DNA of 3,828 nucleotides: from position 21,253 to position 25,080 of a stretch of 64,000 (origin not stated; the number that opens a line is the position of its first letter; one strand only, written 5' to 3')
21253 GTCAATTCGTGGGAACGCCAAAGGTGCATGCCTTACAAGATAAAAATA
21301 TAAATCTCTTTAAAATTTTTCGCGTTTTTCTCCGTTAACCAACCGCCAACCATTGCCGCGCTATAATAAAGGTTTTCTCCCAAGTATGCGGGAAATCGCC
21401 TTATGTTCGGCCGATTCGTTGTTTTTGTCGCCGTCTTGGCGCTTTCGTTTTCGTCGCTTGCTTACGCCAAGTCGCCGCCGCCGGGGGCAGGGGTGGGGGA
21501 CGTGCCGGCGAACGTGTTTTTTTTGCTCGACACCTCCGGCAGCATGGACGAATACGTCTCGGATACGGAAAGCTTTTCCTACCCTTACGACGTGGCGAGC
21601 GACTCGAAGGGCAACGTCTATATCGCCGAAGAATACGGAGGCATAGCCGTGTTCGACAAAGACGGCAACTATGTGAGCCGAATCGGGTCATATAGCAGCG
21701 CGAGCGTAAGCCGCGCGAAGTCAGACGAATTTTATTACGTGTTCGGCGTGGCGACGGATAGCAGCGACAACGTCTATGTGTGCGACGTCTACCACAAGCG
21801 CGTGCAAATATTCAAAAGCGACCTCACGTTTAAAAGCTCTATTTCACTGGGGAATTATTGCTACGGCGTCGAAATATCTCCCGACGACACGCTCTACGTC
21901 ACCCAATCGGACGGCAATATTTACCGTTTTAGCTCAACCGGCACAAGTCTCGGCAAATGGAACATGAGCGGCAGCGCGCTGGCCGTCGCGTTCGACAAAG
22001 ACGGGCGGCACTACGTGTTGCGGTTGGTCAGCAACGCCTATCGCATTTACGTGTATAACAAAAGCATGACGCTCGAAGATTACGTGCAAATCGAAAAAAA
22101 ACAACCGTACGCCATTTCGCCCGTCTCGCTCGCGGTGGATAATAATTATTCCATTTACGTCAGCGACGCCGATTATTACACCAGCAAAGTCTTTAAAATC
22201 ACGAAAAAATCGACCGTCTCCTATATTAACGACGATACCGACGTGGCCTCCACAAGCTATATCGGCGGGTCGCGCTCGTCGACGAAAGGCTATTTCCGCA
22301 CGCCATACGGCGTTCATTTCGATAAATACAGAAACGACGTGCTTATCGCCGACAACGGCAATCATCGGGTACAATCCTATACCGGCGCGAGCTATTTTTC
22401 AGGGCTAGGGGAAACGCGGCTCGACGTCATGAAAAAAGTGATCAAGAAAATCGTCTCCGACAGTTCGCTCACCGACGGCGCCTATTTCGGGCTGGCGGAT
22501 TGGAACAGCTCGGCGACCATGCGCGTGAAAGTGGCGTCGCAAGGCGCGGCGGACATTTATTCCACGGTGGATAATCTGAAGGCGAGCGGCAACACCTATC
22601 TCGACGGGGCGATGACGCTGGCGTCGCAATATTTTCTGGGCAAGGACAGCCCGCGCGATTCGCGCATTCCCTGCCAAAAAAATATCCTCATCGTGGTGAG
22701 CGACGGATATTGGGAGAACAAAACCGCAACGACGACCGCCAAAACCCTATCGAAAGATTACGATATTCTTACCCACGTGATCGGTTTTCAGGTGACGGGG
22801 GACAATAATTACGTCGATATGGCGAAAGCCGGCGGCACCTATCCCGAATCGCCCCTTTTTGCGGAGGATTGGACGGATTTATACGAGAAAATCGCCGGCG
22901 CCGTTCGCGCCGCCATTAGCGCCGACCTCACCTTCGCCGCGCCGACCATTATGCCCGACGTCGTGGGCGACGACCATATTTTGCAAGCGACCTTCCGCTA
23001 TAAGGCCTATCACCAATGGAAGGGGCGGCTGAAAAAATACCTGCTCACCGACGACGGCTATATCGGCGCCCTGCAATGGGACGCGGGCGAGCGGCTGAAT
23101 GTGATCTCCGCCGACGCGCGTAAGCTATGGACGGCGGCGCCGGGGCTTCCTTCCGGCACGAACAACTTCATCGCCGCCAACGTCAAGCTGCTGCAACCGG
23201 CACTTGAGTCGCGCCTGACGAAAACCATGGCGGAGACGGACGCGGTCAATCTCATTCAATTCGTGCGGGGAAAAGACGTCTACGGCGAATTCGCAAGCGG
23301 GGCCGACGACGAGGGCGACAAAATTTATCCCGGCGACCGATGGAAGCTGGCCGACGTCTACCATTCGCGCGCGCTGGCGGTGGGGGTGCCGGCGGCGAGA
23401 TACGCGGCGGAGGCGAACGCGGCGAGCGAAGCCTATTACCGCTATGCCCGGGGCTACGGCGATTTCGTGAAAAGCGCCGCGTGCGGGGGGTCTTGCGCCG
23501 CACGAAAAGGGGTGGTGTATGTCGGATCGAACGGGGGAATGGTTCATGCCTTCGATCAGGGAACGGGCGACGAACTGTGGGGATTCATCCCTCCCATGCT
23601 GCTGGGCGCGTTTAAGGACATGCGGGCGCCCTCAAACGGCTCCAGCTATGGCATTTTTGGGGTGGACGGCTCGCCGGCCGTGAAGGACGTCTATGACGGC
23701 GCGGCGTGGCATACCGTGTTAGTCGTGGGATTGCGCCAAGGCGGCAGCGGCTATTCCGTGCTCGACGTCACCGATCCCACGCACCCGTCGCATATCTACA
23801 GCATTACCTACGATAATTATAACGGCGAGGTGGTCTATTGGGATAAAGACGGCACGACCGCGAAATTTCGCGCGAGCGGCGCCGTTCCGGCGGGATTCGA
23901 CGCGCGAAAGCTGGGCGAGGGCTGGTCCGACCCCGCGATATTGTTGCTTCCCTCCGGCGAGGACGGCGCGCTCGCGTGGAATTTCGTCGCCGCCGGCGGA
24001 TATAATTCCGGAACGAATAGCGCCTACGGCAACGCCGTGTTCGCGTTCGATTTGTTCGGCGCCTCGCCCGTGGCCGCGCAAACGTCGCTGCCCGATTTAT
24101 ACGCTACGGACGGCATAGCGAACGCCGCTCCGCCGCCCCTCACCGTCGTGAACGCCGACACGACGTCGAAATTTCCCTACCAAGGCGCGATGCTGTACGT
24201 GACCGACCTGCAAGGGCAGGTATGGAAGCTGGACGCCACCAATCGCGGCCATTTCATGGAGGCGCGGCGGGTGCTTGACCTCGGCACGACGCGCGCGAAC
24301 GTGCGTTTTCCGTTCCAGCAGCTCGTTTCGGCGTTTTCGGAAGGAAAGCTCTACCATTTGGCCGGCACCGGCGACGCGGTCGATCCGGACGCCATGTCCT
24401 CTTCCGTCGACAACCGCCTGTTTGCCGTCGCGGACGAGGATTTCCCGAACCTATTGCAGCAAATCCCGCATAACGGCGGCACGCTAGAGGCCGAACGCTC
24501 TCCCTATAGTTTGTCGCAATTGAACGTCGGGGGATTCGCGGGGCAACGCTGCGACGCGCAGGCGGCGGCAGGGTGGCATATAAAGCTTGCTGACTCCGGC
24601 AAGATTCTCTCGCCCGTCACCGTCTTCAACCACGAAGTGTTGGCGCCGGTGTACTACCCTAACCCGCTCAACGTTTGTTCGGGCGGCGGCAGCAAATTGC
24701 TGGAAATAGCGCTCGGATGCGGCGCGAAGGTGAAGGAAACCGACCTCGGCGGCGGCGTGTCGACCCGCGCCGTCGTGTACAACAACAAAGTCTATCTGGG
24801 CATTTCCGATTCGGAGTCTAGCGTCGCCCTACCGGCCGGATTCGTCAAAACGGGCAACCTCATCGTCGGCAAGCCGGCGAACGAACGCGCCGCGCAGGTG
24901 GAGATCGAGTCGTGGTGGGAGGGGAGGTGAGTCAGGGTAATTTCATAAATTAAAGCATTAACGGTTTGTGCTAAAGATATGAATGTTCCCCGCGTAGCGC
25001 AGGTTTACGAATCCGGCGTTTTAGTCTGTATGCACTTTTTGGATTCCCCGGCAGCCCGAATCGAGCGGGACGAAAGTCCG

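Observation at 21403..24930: PilY1-like adhesin whose vWA domain is interrupted by a six-repeat NHL propeller, divergent from the T4SS genes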

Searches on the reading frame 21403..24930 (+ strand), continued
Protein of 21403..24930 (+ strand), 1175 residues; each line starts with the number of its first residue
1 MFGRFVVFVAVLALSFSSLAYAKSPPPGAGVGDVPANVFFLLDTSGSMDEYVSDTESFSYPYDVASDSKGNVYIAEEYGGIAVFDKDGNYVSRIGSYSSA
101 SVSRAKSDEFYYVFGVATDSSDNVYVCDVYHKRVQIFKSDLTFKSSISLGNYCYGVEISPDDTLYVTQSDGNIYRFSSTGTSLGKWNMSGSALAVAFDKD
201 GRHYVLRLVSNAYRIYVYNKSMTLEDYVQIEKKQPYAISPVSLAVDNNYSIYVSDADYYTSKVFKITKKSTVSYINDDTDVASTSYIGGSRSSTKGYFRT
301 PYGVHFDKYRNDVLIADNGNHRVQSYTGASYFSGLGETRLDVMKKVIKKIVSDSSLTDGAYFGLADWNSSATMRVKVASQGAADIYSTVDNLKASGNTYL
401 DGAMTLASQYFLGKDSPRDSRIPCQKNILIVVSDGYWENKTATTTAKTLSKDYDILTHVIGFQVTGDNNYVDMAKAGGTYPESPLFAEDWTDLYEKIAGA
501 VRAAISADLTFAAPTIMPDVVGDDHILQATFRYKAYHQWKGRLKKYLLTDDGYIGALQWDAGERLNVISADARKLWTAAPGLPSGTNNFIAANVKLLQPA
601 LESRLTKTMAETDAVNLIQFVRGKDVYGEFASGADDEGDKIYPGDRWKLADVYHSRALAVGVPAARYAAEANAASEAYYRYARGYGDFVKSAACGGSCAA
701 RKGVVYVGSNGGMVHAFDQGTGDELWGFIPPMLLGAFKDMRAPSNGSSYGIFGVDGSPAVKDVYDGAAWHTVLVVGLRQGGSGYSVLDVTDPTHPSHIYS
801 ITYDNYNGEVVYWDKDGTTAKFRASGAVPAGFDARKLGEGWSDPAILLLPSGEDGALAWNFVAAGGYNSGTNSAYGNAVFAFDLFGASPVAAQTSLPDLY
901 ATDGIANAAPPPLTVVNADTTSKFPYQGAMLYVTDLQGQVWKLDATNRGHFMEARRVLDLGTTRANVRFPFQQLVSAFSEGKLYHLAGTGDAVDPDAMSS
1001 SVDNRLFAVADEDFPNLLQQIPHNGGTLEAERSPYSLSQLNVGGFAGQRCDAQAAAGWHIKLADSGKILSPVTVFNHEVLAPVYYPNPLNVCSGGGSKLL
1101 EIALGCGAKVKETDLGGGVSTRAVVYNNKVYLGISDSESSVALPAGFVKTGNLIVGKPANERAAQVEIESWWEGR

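Call 36: fold_search(model_id=the predicted structure, library=pdb)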
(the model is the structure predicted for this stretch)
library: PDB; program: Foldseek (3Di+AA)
matches with E <= 10: 1472; with E <= 0.001: 957
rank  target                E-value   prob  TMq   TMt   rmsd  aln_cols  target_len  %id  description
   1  8j72_B                3.2e-16  1.00  0.20  0.80   2.9       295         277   21  Crystal structure of mammalian Trim71 in complex with lncRNA Trincr1 (released 2024-03-06)
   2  8j72_A                4.1e-16  1.00  0.20  0.81   3.1       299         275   21  Crystal structure of mammalian Trim71 in complex with lncRNA Trincr1 (released 2024-03-06)
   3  3hx6_B                2.1e-15  1.00  0.25  0.56   7.3       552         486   16  Crystal structure of Pseudomonas aeruginosa PilY1 C-terminal domain (released 2010-01-26)
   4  9jur                  2.2e-15  1.00  0.20  0.78   2.9       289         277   21  Crystal Structure of NHL domain of human E3 ubiquitin-protein ligase TRIM71 (released 2025-04-30)
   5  3hx6_A                2.4e-15  1.00  0.24  0.54   6.6       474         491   18  Crystal structure of Pseudomonas aeruginosa PilY1 C-terminal domain (released 2010-01-26)
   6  6xg7                  2.9e-15  1.00  0.20  0.75   3.2       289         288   23  1.3 A Resolution Structure of the of the NHL Repeat Region of D. melanogaster Thin (released 2020-12-16)
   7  7qrw                  8.5e-15  1.00  0.19  0.76   4.5       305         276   20  Crystal structure of NHL domain of TRIM3 (released 2022-05-04)
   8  7qrx_A                1.3e-14  1.00  0.20  0.80   3.1       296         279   21  Crystal structure of NHL domain of TRIM71 (released 2022-05-04)
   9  6fq3_A                1.3e-14  1.00  0.20  0.56   3.4       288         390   21  Crystal structure of Danio rerio Lin41 filamin-NHL domains in complex with lin-29A 5'UTR 13mer RNA (released 2018-05-09)
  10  6d69                  3.9e-14  1.00  0.20  0.75   3.1       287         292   23  Crystal Structure of the NHL Repeat Region of D. melanogaster Thin (released 2019-04-24)
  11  6fpt_B                4.1e-14  1.00  0.20  0.57   3.1       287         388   20  Crystal structure of Danio rerio Lin41 filamin-NHL domains (released 2018-05-09)
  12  7qrv_D                8.2e-14  1.00  0.19  0.75   3.3       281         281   20  Crystal structure of NHL domain of TRIM2 (full C-terminal) (released 2022-05-04)
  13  6fpt_A                1.2e-13  1.00  0.20  0.57   3.1       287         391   20  Crystal structure of Danio rerio Lin41 filamin-NHL domains (released 2018-05-09)
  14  7qrv_B                1.3e-13  1.00  0.19  0.75   3.4       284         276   20  Crystal structure of NHL domain of TRIM2 (full C-terminal) (released 2022-05-04)
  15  7b2r_A                3.1e-13  1.00  0.19  0.75   3.2       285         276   20  Crystal structure of NHL domain of TRIM2 (released 2021-01-13)
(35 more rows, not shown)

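Call 47: find_encoding_contigs(protein=P0002, flank=10000, max_places=2)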
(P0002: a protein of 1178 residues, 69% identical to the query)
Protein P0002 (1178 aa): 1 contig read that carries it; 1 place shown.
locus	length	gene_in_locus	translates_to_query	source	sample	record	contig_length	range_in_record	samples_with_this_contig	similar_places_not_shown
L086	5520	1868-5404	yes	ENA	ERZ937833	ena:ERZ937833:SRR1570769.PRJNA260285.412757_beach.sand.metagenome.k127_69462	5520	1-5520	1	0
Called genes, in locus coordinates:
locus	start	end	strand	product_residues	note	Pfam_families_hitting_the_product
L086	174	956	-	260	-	-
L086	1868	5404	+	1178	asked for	PF01436:NHL (faint), PF08450:SGL (faint), PF00092:VWA, PF13519:VWA_2 (weak)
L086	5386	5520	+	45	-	?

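Call 70: find_homologous_proteins(query=A3, max_evalue=0.001)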
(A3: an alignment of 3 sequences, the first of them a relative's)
Query A3 (3 sequences) (280 aa, profile of the alignment): 6 proteins with E <= 0.001 among 8000 candidates.
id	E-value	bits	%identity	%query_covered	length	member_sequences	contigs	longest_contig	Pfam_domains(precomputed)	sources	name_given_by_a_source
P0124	6.8e-122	424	100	100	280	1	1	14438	PF07963.18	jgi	jgi:type II secretory pathway component PulJ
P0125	3.2e-109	382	29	83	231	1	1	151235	PF07963.18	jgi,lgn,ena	-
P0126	4.7e-76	274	56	80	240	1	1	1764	-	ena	-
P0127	6.7e-65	237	39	79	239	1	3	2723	PF07963.18,PF16074.11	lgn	-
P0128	1.2e-64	236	33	78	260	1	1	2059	-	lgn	-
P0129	4.2e-61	225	35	79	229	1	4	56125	PF07963.18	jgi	jgi:prepilin-type N-terminal cleavage/methylation domain-containing protein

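Call 73: find_homologous_proteins(query=A4, max_evalue=1e-20)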
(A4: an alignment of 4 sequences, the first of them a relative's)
Query A4 (4 sequences) (519 aa, profile of the alignment): 831 proteins with E <= 1e-20 among 8000 candidates; the best 120 are listed.
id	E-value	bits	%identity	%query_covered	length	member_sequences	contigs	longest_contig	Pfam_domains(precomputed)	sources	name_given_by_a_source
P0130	2.4e-259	879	100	100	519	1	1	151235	PF03958.23,PF00263.27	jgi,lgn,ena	-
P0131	4.1e-249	846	39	93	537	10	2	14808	PF21305.3,PF03958.23,PF00263.27,PF07660.20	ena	-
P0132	4.4e-229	780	39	93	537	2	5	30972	PF21305.3,PF03958.23,PF00263.27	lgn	-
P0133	2.1e-224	764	51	95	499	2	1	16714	PF21305.3,PF03958.23,PF00263.27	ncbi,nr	ncbi:MAG: type IV pilus secretin PilQ [Rickettsiales bacterium]|nr:type IV pilus secretin PilQ [Rick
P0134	1.4e-216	738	51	96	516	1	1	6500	PF21305.3,PF03958.23,PF00263.27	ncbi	-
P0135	2.4e-213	728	57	100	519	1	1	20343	PF21305.3,PF03958.23,PF00263.27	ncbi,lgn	-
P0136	5.7e-213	726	57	99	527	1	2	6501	PF03958.23,PF00263.27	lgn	-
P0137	6.4e-213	726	51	98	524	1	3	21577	PF21305.3,PF03958.23,PF00263.27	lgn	-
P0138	1.5e-209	715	52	99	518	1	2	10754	PF21305.3,PF03958.23,PF00263.27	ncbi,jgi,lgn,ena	jgi:type IV pilus assembly protein PilQ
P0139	2.7e-208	711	49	97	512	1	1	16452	PF03958.23,PF00263.27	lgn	-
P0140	2.8e-208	711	51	94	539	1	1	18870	PF21305.3,PF03958.23,PF00263.27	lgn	-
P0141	4.2e-208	710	54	97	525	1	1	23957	PF21305.3,PF03958.23,PF00263.27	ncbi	-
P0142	5.0e-208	710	49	97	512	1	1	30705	PF21305.3,PF03958.23,PF00263.27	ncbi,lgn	-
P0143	2.7e-207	708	55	97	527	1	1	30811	PF21305.3,PF03958.23,PF00263.27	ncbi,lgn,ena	-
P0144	4.3e-207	707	54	97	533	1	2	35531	PF03958.23,PF00263.27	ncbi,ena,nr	ncbi:MAG: type IV pilus secretin PilQ [Hyphomicrobiales bacterium]|nr:type IV pilus secretin PilQ [R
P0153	3.0e-203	694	52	100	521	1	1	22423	PF03958.23,PF00263.27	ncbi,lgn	-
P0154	5.3e-203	694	52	100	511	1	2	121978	PF21305.3,PF03958.23,PF00263.27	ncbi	-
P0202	2.0e-193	662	53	98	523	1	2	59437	PF21305.3,PF03958.23,PF00263.27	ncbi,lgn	-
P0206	4.1e-193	661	48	99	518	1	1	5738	PF03958.23,PF00263.27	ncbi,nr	ncbi:MAG: type IV pilus secretin PilQ [Rickettsiales bacterium]|nr:type IV pilus secretin PilQ [Rick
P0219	1.0e-183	630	47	99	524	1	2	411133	PF21305.3,PF03958.23,PF00263.27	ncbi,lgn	-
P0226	1.4e-177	610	50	92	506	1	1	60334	PF21305.3,PF03958.23,PF00263.27,PF07660.20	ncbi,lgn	ncbi:MAG: type IV pilus secretin PilQ [Rickettsiales bacterium]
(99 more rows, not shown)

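Call 74: list_cluster_members(proteins=[P0226, P0135, P0142, P0143, P0153, P0202, P0219, P0133, P0206, P0154])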
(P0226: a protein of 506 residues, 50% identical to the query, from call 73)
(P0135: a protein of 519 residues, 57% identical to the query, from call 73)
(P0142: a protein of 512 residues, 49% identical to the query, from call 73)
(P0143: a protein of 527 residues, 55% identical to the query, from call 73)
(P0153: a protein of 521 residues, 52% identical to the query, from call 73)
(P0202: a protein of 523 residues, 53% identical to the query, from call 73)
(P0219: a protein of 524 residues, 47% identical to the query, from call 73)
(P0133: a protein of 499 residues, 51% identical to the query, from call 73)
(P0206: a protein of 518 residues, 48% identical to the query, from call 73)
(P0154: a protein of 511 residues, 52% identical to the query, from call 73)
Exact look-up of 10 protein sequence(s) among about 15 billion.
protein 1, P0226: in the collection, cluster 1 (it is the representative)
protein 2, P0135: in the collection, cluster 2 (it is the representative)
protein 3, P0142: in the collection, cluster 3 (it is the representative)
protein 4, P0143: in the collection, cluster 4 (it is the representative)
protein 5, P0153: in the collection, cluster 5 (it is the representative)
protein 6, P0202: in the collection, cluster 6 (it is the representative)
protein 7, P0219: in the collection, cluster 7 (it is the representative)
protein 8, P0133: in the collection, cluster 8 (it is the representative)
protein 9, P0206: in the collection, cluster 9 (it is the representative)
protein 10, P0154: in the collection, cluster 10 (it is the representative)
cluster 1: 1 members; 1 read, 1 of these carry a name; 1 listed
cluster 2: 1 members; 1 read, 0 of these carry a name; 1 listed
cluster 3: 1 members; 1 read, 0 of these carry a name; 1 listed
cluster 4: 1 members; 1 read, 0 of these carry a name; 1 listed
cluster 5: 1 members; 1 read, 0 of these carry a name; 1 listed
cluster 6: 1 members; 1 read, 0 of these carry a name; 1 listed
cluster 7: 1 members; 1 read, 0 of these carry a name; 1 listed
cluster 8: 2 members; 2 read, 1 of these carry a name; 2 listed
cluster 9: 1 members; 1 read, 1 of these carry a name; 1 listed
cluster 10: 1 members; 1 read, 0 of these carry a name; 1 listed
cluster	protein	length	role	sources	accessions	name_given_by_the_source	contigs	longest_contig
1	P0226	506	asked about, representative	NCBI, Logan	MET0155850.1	MAG: type IV pilus secretin PilQ [Rickettsiales bacterium]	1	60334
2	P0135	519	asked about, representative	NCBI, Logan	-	-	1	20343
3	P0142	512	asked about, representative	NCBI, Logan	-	-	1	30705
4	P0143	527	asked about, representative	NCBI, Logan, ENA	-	-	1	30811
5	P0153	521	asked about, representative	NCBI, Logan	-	-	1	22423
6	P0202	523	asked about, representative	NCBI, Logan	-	-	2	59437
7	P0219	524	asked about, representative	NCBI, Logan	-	-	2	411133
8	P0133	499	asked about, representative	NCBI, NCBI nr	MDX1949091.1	MAG: type IV pilus secretin PilQ [Rickettsiales bacterium] | type IV pilus secretin PilQ [Rickettsiales bacterium]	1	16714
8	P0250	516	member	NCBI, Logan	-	-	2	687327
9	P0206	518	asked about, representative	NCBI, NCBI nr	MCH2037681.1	MAG: type IV pilus secretin PilQ [Rickettsiales bacterium] | type IV pilus secretin PilQ [Rickettsiales bacterium]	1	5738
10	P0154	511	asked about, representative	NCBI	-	-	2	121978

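Call 75: find_encoding_contigs(protein=P0226, flank=10000, max_places=3)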
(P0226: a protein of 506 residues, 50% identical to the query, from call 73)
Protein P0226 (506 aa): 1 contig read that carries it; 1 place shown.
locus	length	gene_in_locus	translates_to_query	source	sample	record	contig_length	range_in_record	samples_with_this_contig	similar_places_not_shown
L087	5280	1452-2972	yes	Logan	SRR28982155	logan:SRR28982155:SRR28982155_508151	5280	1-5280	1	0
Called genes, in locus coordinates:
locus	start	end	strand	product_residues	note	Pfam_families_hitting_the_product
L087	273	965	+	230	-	-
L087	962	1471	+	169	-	-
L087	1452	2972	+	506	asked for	PF07660:STN (faint), PF21305:type_II_gspD_N0, PF03958:Secretin_N, PF00263:Secretin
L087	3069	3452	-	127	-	-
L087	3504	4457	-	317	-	PF01795:Methyltransf_5, PF01728:FtsJ (faint), PF13649:Methyltransf_25 (faint)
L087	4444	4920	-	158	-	PF02381:MraZ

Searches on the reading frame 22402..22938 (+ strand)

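Call 35: search_protein_families(library=pfam, proteins=[window:22402-22938:+], max_evalue=0.01)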
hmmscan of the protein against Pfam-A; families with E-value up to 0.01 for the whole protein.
seq(179 aa): 2 families
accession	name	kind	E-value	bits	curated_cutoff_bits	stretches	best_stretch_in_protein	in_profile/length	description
PF00092.34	VWA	-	3.9e-11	43.9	23.8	1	3-159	13-167/174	von Willebrand factor type A domain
PF13519.12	VWA_2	-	8.1e-07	30.1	27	1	3-102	17-106/107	von Willebrand factor type A domain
